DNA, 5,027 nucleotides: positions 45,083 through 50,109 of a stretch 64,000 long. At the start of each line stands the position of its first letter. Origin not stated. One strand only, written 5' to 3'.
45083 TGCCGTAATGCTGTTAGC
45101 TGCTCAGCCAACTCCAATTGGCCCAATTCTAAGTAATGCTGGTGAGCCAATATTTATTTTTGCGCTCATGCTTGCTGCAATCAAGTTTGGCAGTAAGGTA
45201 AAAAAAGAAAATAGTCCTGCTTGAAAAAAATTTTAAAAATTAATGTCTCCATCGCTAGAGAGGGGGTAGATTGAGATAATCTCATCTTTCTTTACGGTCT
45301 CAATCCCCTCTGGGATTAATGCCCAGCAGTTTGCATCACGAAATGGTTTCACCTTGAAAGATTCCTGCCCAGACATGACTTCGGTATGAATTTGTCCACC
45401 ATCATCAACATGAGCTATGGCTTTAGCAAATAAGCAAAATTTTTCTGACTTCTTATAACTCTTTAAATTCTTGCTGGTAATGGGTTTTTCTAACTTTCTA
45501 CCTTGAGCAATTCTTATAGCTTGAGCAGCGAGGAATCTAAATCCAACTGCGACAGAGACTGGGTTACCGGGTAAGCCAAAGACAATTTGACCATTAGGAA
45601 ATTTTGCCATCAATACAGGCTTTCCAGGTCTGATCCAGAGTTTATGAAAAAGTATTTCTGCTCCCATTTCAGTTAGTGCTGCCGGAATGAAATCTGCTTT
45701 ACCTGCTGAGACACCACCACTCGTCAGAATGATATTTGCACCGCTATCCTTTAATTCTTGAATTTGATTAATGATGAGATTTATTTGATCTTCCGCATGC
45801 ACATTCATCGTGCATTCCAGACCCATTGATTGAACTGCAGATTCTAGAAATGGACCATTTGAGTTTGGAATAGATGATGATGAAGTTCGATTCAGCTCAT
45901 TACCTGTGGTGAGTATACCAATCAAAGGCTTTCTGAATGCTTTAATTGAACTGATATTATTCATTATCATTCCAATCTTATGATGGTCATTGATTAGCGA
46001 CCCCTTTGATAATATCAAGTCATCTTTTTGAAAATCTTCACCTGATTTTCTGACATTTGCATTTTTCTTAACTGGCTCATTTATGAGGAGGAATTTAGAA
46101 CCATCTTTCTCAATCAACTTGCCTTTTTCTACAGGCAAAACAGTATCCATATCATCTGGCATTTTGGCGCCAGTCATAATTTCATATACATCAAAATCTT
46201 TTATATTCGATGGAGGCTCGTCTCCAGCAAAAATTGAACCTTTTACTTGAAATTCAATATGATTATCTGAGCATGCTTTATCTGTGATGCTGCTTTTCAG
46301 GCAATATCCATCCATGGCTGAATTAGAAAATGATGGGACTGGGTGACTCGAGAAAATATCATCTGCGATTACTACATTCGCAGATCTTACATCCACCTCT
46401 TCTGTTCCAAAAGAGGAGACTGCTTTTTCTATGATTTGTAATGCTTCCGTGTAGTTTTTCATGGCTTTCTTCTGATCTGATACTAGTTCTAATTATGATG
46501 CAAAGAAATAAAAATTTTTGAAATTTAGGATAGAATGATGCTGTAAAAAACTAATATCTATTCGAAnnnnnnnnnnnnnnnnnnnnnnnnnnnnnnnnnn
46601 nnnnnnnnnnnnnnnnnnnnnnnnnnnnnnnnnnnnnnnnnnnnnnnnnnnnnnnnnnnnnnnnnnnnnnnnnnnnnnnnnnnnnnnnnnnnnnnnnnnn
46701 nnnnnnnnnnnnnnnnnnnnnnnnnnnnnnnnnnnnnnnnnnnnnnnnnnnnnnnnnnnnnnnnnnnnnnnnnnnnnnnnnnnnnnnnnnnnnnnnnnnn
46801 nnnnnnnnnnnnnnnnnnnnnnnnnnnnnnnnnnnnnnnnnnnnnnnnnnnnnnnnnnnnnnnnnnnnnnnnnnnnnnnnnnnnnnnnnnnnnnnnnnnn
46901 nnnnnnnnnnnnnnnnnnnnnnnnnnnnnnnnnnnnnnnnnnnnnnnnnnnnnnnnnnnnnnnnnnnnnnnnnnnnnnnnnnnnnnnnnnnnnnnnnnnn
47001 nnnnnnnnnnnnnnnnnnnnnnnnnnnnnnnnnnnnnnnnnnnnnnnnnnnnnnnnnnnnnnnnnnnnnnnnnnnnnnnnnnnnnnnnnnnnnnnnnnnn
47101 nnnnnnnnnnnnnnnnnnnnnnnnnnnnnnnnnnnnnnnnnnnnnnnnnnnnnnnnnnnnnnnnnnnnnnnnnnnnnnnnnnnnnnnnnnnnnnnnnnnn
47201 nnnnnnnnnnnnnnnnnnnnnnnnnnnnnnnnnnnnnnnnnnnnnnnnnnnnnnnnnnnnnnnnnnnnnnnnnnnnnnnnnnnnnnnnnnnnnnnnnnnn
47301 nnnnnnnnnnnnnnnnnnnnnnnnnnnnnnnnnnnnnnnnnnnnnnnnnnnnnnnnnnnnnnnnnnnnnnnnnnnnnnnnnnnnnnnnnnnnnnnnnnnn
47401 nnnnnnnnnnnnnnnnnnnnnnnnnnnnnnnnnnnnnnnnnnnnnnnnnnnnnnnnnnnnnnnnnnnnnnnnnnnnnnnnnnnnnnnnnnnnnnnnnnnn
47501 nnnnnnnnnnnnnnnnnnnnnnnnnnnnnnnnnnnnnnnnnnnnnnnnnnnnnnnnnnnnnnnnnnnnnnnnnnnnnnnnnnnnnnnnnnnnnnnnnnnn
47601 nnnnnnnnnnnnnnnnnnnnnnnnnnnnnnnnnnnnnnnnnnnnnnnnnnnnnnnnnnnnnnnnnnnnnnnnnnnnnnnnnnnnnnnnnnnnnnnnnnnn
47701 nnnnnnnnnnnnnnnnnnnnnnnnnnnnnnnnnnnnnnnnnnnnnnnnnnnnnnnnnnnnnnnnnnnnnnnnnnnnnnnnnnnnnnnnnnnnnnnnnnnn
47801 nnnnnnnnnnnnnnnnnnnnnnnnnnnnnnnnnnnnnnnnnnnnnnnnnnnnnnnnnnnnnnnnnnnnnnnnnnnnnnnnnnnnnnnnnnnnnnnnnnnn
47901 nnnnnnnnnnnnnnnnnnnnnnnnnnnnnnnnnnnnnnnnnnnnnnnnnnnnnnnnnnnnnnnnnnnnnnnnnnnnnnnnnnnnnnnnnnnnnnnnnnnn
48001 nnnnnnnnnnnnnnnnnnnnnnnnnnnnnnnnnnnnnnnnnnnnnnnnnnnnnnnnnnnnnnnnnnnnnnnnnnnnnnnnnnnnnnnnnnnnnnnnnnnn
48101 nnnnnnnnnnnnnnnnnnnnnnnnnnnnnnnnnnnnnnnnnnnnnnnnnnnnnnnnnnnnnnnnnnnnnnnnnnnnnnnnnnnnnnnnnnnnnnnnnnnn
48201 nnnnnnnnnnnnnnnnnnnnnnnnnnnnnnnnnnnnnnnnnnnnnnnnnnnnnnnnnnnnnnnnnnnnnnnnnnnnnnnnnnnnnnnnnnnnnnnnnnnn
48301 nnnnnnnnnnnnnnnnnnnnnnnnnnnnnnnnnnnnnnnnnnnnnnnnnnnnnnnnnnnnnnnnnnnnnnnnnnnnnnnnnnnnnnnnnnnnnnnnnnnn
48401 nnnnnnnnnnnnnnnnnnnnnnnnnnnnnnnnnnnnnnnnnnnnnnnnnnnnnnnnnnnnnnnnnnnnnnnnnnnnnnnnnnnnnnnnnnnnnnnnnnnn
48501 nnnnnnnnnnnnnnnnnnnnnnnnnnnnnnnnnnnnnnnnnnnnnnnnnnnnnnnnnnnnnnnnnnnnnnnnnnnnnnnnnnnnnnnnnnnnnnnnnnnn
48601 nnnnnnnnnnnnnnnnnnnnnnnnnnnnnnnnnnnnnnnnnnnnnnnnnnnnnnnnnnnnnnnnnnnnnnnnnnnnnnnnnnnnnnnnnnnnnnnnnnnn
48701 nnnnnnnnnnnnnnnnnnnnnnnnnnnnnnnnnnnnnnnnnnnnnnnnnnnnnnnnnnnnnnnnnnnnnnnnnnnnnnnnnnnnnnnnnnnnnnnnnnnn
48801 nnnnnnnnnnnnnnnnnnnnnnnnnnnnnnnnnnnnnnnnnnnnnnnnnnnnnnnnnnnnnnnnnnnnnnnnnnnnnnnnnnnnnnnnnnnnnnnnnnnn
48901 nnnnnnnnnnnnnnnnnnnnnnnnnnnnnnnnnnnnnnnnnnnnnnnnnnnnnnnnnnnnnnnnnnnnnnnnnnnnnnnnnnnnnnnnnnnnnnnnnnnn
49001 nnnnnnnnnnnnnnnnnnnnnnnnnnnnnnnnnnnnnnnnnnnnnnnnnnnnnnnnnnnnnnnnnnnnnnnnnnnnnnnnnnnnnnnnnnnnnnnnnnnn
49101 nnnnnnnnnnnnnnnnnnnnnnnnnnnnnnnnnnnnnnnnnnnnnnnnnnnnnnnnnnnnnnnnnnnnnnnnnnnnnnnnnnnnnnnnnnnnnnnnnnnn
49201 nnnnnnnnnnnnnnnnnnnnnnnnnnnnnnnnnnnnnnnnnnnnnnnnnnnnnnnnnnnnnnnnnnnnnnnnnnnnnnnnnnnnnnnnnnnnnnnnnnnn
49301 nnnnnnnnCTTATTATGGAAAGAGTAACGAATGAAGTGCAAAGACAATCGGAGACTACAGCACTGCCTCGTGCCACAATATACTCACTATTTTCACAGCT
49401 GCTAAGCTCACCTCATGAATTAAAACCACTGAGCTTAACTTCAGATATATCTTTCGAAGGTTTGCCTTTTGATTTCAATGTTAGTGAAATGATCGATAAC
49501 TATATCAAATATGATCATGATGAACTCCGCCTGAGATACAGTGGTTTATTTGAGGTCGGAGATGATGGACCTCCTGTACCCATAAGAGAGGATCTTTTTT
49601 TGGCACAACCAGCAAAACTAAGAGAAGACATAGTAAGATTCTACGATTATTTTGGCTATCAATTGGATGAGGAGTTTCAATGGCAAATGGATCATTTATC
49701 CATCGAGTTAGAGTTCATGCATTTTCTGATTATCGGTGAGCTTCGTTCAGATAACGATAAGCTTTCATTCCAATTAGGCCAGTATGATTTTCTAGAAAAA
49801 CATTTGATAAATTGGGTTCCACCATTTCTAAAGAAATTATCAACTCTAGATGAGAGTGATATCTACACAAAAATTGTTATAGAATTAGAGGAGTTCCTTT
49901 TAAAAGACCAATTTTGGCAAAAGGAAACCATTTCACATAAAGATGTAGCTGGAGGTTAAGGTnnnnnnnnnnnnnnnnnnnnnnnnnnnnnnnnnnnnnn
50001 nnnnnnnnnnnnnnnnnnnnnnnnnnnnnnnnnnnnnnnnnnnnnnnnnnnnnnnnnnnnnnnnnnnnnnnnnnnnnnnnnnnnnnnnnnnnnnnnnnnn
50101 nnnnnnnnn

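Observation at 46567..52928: Periplasmic Nar-type molybdoenzyme operon with alpha-chaperone-beta order and no heme-b gamma subunit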

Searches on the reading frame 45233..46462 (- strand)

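Call 3: search_protein_families(library=pfam, proteins=[window:45233-46462:-], max_evalue=0.01)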
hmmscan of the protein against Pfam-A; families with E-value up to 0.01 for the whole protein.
window:45233-46462:- (409 aa): 3 families
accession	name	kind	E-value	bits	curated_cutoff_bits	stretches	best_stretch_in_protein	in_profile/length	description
PF03453.22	MoeA_N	-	1.2e-33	116.5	30.8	1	4-165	3-155/160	MoeA N-terminal region (domain I and II)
PF00994.29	MoCF_biosynth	-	5e-27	94.8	26.6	1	182-316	1-142/144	Probable molybdopterin binding domain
PF03454.20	MoeA_C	-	2.1e-05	25.1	22.1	1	334-401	6-72/72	MoeA C-terminal region (domain IV)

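Call 4: search_protein_families(library=ncbifam, proteins=[window:45233-46462:-], max_evalue=0.01)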
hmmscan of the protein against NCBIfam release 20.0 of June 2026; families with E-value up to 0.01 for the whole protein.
window:45233-46462:- (409 aa): 10 families
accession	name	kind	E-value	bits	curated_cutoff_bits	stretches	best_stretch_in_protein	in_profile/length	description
NF007960.1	PRK10680.1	equivalog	9.3e-73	245.3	440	1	5-401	4-401/401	molybdopterin molybdotransferase MoeA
NF011068.0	PRK14498.1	equivalog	5.8e-69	232.8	534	1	3-403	11-412/647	molybdopterin biosynthesis protein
NF011060.0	PRK14491.1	equivalog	2e-58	198.3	532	1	13-402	211-595/598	bifunctional molybdopterin-guanine dinucleotide biosynthesis adaptor protein MobB/molybdopterin molybdotransferase MoeA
NF045515.2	Glp_gephyrin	equivalog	4e-55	187.2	475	1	6-400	5-402/403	molybdotransferase-like divisome protein Glp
NF050098.1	MoeA_actino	exception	2e-53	181.6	560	1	12-399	11-398/400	molybdopterin molybdotransferase MoeA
NF011067.0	PRK14497.1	equivalog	2.1e-42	145.4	536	1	18-320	28-322/546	putative molybdopterin biosynthesis protein MoeA/unknown domain fusion protein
TIGR00177.1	molyb_syn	domain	3.4e-25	88.7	85.35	1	180-312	3-146/148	molybdenum cofactor synthesis domain-containing protein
NF002947.1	PRK03604.1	equivalog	3.8e-05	23.1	285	1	193-267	157-231/301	bifunctional molybdenum cofactor biosynthesis protein MoaC/MoaB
NF001813.0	PRK00549.1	equivalog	0.0011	18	379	1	183-260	5-78/414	competence/damage-inducible protein A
NF002291.0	PRK01215.1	equivalog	0.0029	16.7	293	1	182-259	7-80/264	nicotinamide mononucleotide deamidase-related protein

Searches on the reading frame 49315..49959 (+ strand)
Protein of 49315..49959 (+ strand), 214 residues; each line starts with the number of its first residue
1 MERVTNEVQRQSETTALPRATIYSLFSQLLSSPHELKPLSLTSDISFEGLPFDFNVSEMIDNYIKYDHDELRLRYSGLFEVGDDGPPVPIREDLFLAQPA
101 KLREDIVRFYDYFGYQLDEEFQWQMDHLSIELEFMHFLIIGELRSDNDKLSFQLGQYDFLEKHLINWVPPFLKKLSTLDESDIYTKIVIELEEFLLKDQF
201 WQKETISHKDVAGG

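Call 3: search_protein_families(library=pfam, proteins=[window:49315-49959:+], max_evalue=0.01)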
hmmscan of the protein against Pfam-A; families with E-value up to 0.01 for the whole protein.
window:49315-49959:+ (214 aa): 1 family
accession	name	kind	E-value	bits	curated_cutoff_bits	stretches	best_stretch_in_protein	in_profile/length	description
PF02613.20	Nitrate_red_del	-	1.4e-14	54.8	22.2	1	66-172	23-135/136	Nitrate reductase delta subunit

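Call 4: search_protein_families(library=ncbifam, proteins=[window:49315-49959:+], max_evalue=0.01)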
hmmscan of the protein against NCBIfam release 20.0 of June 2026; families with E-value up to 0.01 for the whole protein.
window:49315-49959:+ (214 aa): 3 families
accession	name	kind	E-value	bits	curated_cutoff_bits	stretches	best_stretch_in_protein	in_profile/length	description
TIGR03482.1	DMSO_red_II_cha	subfamily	7.9e-27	94.5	152.3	1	20-197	3-187/197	DMSO reductase family type II enzyme chaperone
NF042981.1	EthbenzDh_ebdD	equivalog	1.9e-21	76.7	360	1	46-199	53-212/222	ethylbenzene dehydrogenase subunit delta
NF003442.0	PRK04976.1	equivalog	2.6e-11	43.8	132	1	103-198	112-204/211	molecular chaperone TorD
